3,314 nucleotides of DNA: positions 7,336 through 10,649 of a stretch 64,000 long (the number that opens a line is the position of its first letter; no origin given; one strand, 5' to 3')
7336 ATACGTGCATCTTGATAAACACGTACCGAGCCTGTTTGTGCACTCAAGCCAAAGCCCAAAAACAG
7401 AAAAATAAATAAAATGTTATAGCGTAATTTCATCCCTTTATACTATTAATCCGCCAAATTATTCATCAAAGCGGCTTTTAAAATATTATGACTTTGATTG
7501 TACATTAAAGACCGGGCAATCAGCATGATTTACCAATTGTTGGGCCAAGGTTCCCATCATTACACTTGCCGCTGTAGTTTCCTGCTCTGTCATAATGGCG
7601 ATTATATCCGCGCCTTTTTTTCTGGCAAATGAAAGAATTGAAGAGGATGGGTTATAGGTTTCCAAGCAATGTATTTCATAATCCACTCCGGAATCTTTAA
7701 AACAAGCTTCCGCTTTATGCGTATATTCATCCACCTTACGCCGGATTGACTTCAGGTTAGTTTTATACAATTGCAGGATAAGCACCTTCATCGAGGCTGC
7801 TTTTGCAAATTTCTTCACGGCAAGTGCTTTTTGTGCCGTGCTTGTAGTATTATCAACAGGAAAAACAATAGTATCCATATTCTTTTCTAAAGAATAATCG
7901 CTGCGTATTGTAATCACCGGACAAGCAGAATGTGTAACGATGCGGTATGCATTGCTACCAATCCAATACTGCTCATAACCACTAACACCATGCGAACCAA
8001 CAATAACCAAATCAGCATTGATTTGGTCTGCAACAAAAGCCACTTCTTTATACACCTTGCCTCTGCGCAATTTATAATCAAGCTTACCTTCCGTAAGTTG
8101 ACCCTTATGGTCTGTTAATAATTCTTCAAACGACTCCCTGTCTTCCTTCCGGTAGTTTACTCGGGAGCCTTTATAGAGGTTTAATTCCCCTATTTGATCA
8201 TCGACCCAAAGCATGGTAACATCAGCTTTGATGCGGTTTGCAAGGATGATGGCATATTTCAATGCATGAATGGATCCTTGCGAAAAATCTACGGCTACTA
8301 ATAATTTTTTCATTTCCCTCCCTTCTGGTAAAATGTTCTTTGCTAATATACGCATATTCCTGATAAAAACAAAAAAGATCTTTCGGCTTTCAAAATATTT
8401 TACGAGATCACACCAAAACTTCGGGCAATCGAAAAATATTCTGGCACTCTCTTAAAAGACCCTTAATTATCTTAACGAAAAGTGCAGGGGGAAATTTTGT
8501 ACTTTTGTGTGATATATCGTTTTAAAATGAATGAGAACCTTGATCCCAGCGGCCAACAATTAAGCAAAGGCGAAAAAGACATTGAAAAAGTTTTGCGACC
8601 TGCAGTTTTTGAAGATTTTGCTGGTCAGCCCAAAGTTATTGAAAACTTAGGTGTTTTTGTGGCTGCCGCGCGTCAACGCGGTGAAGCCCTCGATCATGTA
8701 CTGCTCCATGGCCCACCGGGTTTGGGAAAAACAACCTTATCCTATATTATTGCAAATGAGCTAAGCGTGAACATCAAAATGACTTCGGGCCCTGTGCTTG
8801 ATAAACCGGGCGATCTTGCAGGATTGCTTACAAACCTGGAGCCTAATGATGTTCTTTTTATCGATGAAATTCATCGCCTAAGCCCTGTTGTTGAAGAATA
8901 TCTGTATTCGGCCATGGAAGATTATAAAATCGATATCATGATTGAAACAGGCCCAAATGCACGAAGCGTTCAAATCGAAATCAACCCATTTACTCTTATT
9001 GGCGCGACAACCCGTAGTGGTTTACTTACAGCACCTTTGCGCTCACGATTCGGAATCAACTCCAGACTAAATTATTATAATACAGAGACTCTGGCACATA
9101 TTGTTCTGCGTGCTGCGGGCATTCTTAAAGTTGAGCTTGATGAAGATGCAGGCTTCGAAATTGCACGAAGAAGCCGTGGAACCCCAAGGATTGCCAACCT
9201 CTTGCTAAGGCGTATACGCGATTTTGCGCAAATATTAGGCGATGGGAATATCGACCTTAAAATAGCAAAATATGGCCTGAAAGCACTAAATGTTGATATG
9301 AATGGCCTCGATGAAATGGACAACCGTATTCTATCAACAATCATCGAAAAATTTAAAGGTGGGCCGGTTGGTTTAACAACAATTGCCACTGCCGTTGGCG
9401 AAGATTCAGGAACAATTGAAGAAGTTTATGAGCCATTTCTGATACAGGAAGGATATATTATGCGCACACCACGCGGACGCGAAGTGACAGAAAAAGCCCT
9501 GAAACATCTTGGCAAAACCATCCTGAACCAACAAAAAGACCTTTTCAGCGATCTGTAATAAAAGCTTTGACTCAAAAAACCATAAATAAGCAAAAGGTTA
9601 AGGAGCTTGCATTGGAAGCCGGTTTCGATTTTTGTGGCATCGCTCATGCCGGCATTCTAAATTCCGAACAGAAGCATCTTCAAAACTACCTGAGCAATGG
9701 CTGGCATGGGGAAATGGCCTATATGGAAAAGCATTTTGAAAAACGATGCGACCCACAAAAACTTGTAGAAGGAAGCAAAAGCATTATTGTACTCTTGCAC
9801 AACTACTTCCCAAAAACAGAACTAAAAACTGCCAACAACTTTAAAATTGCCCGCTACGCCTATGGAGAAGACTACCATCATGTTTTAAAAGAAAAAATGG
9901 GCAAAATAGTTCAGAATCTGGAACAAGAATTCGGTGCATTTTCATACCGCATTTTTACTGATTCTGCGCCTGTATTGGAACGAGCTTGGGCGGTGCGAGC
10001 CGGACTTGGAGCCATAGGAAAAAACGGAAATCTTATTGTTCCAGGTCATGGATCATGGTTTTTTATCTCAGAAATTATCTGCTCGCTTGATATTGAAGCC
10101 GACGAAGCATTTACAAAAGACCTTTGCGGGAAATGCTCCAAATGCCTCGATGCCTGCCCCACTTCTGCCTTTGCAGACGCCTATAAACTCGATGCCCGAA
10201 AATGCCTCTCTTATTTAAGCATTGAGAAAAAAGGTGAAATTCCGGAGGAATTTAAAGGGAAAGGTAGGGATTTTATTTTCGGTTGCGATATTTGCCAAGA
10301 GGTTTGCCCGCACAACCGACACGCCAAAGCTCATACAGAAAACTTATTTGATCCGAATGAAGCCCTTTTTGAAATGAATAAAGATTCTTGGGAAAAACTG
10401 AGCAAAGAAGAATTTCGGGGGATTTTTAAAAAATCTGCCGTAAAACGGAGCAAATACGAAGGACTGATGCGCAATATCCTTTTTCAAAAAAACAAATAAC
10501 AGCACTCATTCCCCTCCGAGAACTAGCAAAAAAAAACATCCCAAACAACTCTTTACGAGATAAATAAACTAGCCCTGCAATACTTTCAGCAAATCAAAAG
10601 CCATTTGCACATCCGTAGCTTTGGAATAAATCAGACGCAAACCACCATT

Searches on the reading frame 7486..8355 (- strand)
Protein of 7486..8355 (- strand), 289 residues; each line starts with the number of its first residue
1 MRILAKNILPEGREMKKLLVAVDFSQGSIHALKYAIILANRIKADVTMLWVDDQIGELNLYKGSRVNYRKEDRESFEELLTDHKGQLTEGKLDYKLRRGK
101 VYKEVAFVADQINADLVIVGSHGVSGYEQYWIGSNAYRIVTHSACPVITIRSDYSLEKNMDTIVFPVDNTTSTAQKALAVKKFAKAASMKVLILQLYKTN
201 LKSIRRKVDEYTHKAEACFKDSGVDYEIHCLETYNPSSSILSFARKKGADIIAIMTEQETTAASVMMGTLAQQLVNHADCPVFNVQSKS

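Call 71: search_protein_families(library=pfam, proteins=[window:7486-8355:-], max_evalue=0.00001)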
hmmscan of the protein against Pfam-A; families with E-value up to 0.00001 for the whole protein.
window:7486-8355:- (289 aa): 1 family
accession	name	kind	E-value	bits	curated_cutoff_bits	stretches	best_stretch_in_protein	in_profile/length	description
PF00582.32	Usp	-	1.2e-33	117.1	24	2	15-151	1-141/141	Universal stress protein family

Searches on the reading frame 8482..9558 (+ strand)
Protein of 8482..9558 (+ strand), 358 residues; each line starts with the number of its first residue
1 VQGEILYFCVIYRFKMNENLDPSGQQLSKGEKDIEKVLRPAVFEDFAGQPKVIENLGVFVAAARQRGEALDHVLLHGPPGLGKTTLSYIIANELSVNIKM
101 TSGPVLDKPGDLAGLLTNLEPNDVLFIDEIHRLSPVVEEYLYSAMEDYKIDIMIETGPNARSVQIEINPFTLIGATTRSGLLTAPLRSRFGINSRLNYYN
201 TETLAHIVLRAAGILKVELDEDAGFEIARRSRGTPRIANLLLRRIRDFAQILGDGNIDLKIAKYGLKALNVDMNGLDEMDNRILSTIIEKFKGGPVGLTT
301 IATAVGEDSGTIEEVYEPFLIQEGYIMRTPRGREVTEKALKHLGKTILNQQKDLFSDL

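Call 71: search_protein_families(library=pfam, proteins=[window:8482-9558:+], max_evalue=0.00001)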
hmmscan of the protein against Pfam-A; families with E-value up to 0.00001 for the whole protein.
window:8482-9558:+ (358 aa): 5 families
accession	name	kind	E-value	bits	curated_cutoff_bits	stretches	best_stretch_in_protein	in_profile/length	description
PF05496.18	RuvB_N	-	2.9e-77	258.3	27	1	38-196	1-159/159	Holliday junction DNA helicase RuvB P-loop domain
PF17864.7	AAA_lid_4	-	1.5e-28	98.7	27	1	199-272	1-74/74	RuvB AAA lid domain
PF05491.19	RuvB_C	-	4.5e-28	97.5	24.7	1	274-343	2-71/72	RuvB C-terminal winged helix domain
PF00004.35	AAA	-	7.7e-20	72.1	21.2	1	73-194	1-127/131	ATPase family associated with various cellular activities (AAA)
PF07728.20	AAA_5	-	3.8e-07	30.6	22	0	116-190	61-139/139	AAA domain (dynein-related subfamily)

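Call 73: find_homologous_proteins(query=window:8482-9558:+, max_evalue=1e-80)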
Query window:8482-9558:+ (358 aa): 8000 proteins with E <= 1e-80 among 8000 candidates; the best 120 are listed.
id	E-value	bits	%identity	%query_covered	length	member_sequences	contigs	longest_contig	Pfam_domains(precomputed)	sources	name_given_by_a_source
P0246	2.7e-230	781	99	100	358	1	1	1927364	PF05491.20,PF17864.8,PF00004.36,PF05496.19,PF07728.21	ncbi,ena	-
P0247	3.4e-220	748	100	96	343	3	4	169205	PF05491.20,PF17864.8,PF00004.36,PF05496.19,PF07728.21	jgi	-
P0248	3.7e-197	672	89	96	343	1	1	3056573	PF05491.20,PF17864.8,PF00004.36,PF05496.19,PF07728.21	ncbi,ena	-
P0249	1.9e-196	670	89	96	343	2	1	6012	PF05491.20,PF17864.8,PF00004.36,PF05496.19,PF07728.21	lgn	-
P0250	8.8e-196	668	88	96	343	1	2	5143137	PF05491.20,PF17864.8,PF00004.36,PF05496.19,PF07728.21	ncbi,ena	-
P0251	8.4e-195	665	88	96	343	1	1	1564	PF06068.20,PF05491.20,PF17864.8,PF00004.36,PF05496.19,PF07728.21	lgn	-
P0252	2.5e-192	657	68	95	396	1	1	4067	PF06068.20,PF00004.36,PF13401.13,PF05496.19,PF07728.21,PF03215.22,PF13191.13,PF05491.20,PF24883.3,PF07726.18,PF17864.8,PF02367.24,PF13207.13,PF00910.29,PF20720.4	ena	-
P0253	6.9e-183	626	82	96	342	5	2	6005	PF05491.20,PF17864.8,PF00004.36,PF05496.19,PF07728.21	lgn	-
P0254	7.3e-183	625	84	95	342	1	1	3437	PF05491.20,PF17864.8,PF00004.36,PF05496.19,PF07728.21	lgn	-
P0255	3.0e-182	623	84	95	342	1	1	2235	PF05491.20,PF17864.8,PF00004.36,PF05496.19,PF07728.21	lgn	-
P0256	6.4e-182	622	83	96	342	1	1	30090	PF05491.20,PF17864.8,PF00004.36,PF05496.19,PF07728.21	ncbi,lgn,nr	ncbi:MAG: Holliday junction branch migration DNA helicase RuvB [Bacteroidales bacterium]|nr:Holliday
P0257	2.1e-181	621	82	95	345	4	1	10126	PF05491.20,PF07726.18,PF17864.8,PF00004.36,PF05496.19,PF07728.21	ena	-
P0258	4.8e-181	619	83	96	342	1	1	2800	PF05491.20,PF07726.18,PF17864.8,PF00004.36,PF05496.19,PF07728.21,PF01078.28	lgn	-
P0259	6.2e-181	619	83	95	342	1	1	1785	PF05491.20,PF07726.18,PF17864.8,PF00004.36,PF05496.19,PF07728.21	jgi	jgi:Holliday junction DNA helicase RuvB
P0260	1.6e-180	618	82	96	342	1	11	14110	PF05491.20,PF07726.18,PF17864.8,PF00004.36,PF05496.19,PF07728.21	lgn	-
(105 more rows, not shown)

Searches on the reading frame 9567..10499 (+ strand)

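Call 71: search_protein_families(library=pfam, proteins=[window:9567-10499:+], max_evalue=0.00001)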
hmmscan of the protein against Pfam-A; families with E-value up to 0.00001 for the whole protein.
window:9567-10499:+ (310 aa): 2 families
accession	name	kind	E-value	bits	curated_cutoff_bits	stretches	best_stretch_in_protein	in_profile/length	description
PF08331.15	QueG_DUF1730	-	4.6e-21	75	25.1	1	60-133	1-77/77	Epoxyqueuosine reductase QueG, DUF1730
PF13484.11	Fer4_16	-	5.7e-21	75.5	30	1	187-250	2-66/66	4Fe-4S double cluster binding domain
